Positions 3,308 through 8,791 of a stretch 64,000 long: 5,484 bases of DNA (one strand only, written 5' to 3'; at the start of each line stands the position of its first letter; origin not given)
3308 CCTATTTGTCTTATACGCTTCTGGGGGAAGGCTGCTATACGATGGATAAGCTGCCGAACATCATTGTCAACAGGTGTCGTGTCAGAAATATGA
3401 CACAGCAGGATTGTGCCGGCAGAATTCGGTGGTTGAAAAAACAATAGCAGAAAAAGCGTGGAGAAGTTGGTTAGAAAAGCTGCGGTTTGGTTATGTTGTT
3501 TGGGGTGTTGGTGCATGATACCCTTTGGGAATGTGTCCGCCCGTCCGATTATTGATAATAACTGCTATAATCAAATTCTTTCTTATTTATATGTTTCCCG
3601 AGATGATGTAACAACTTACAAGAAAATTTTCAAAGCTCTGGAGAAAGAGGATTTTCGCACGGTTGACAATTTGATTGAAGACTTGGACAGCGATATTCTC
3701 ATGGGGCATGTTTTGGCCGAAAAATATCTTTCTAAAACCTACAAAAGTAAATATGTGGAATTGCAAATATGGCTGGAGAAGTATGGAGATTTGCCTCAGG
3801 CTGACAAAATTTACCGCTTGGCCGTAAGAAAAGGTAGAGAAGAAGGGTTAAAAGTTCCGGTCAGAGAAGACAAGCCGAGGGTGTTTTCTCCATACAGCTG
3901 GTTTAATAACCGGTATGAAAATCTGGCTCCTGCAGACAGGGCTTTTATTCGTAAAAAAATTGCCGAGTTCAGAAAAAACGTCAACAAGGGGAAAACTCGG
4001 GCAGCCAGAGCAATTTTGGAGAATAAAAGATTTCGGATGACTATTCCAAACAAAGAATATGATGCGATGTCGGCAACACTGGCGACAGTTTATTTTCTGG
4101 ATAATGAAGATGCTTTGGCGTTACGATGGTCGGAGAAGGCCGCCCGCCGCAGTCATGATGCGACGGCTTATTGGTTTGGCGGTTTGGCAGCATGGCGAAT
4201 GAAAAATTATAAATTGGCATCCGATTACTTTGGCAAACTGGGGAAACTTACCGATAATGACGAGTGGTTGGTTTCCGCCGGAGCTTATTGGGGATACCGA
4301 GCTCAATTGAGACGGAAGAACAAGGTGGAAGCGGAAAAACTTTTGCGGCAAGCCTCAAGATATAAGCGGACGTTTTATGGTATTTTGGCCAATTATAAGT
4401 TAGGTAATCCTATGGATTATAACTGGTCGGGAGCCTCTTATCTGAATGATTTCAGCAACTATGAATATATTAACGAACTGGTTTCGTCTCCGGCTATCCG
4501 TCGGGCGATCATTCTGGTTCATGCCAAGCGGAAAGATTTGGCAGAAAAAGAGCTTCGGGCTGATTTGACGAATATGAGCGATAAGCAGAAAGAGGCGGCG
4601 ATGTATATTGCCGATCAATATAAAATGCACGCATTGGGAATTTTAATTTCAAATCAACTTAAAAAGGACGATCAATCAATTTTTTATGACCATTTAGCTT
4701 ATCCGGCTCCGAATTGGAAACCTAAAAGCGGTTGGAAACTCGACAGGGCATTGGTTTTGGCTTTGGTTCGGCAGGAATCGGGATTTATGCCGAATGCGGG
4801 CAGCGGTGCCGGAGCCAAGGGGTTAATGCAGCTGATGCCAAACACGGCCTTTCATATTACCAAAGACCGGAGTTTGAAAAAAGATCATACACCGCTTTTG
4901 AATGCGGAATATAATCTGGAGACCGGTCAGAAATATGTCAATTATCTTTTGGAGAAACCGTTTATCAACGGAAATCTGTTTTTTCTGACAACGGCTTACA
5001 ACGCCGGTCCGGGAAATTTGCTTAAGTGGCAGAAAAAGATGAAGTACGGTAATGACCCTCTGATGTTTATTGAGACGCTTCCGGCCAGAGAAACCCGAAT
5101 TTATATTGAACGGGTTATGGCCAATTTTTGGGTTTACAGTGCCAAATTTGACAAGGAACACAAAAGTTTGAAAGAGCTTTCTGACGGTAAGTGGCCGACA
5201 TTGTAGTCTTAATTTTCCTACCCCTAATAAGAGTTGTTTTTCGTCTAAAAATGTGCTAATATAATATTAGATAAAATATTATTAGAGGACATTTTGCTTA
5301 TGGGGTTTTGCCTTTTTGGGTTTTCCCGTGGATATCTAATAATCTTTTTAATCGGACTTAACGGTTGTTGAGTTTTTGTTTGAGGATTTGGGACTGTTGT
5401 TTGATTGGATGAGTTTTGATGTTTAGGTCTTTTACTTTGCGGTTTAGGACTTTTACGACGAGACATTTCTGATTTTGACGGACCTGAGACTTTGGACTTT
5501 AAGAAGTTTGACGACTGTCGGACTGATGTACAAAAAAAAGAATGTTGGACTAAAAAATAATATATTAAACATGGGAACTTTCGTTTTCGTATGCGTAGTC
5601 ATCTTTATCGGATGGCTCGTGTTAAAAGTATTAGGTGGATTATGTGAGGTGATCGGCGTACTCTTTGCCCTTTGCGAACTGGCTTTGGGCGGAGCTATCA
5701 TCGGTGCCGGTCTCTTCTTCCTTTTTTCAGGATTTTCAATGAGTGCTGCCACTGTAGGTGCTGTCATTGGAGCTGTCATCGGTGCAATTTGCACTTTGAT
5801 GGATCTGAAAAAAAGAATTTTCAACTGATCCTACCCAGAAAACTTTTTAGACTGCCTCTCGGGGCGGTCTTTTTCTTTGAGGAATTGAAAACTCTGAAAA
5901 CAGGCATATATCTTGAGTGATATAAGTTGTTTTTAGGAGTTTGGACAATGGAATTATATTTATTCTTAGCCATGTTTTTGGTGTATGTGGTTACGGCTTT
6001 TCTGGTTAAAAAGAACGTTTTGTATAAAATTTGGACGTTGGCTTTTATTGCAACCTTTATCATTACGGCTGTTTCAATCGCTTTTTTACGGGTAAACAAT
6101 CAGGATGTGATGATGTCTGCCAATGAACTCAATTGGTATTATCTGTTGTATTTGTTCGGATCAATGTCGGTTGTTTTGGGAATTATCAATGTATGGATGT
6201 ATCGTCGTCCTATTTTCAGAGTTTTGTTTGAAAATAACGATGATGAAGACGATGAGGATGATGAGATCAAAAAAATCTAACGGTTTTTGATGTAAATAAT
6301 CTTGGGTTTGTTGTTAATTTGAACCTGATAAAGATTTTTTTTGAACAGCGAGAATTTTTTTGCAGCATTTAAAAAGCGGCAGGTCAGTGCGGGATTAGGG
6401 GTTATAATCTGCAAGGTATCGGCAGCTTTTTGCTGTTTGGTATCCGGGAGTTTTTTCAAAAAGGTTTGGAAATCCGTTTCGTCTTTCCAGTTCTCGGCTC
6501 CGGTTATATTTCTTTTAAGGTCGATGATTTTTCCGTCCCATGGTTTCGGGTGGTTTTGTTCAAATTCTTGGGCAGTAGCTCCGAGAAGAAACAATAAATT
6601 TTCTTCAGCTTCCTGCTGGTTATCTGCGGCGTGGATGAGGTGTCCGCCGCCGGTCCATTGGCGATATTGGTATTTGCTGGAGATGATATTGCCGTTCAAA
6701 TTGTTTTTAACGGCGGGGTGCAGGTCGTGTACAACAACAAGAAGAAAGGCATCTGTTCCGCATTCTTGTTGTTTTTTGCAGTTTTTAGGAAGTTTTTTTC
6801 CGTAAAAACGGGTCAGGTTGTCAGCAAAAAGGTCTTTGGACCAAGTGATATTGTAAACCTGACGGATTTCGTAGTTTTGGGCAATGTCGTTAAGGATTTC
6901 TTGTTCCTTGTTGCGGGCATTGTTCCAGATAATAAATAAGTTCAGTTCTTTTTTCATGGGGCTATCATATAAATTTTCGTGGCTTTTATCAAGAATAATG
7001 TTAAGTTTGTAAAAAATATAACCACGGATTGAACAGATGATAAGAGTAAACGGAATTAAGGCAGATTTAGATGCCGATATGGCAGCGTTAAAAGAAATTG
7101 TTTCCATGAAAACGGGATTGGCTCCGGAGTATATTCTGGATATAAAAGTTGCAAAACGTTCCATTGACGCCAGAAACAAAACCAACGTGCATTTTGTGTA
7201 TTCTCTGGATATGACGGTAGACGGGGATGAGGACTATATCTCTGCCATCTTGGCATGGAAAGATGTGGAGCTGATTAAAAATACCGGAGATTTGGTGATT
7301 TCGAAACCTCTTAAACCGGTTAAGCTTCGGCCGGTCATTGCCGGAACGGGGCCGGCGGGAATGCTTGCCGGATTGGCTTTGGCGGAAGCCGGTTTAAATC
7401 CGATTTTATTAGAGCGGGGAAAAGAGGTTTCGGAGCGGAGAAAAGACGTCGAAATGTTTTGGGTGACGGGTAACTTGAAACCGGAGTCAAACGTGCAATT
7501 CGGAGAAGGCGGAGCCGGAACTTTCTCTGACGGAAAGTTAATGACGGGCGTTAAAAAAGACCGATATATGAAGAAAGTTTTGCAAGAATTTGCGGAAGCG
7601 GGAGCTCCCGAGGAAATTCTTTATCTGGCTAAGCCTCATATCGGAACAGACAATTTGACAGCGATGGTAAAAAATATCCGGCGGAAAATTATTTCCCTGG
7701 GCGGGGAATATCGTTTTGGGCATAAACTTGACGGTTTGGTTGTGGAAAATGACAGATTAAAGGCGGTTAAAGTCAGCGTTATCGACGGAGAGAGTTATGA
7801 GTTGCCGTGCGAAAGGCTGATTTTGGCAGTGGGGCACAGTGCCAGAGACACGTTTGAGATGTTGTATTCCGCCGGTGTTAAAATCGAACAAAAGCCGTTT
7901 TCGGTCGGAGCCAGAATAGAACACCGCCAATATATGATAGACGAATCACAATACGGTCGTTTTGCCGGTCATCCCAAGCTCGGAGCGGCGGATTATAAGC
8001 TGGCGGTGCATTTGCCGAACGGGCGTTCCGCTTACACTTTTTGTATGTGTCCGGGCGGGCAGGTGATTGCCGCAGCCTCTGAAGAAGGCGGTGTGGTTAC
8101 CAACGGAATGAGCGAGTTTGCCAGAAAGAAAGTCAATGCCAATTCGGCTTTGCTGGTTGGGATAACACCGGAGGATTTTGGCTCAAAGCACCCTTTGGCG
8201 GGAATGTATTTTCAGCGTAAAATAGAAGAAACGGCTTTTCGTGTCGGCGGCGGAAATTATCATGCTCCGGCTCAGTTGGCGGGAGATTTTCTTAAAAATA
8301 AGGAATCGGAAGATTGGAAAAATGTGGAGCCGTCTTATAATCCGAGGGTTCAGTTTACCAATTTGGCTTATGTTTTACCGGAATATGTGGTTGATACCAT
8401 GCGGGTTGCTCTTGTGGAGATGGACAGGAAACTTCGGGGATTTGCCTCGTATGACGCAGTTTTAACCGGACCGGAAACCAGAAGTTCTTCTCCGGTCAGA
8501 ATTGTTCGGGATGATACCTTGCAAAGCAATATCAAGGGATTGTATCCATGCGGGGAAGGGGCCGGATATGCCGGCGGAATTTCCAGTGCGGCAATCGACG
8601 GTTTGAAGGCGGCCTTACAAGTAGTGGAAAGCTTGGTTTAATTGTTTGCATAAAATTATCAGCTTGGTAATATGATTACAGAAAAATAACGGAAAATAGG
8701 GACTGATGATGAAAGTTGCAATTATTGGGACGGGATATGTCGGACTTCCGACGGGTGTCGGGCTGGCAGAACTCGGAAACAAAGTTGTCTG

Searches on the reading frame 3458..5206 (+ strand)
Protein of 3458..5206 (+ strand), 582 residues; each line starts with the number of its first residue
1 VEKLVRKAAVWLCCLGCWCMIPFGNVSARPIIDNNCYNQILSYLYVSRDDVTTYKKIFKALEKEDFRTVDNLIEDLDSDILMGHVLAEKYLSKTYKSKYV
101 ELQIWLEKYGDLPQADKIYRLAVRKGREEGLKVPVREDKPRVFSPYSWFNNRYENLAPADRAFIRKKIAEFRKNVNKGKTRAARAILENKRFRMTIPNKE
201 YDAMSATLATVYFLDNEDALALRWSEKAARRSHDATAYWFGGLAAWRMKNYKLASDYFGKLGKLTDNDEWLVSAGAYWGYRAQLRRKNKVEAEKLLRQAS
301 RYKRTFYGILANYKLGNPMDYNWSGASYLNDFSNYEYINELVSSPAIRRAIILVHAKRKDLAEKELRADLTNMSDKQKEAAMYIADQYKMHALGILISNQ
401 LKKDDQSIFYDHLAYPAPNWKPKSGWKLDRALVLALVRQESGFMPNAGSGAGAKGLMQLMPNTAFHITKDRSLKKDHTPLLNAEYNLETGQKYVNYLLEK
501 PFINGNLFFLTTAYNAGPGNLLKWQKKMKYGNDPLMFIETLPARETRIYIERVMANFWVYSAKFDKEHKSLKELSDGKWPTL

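Call 67: search_protein_families(library=pfam, proteins=[window:3458-5206:+], max_evalue=0.00001)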
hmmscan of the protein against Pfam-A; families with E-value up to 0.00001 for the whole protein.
window:3458-5206:+ (582 aa): 1 family
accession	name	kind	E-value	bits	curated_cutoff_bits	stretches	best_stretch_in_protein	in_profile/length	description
PF01464.25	SLT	-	9.4e-24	83.7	21.3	1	424-529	8-109/117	Transglycosylase SLT domain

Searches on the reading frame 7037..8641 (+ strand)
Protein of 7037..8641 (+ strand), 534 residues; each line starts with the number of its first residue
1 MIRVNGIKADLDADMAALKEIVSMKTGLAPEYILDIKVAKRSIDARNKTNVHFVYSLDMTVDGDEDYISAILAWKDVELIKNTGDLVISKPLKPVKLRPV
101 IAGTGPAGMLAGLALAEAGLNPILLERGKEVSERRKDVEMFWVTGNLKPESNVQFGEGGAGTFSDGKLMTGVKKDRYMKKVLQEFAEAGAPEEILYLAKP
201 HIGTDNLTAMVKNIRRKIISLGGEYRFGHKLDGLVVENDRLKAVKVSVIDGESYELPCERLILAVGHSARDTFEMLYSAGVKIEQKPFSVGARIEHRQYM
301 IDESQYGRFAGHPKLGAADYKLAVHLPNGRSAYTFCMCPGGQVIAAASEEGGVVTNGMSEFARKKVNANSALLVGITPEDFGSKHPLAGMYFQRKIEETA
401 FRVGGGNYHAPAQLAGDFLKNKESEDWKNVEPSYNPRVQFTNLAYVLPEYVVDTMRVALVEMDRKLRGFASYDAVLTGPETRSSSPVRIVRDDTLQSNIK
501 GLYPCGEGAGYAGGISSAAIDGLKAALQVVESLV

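Call 67: search_protein_families(library=pfam, proteins=[window:7037-8641:+], max_evalue=0.00001)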
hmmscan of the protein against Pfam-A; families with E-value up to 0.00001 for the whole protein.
window:7037-8641:+ (534 aa): 1 family
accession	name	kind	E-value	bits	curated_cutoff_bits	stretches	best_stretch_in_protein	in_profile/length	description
PF21688.3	FAD-depend_C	-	6.5e-81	271.7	27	1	287-483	1-197/197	FAD-dependent protein, C-terminal domain-like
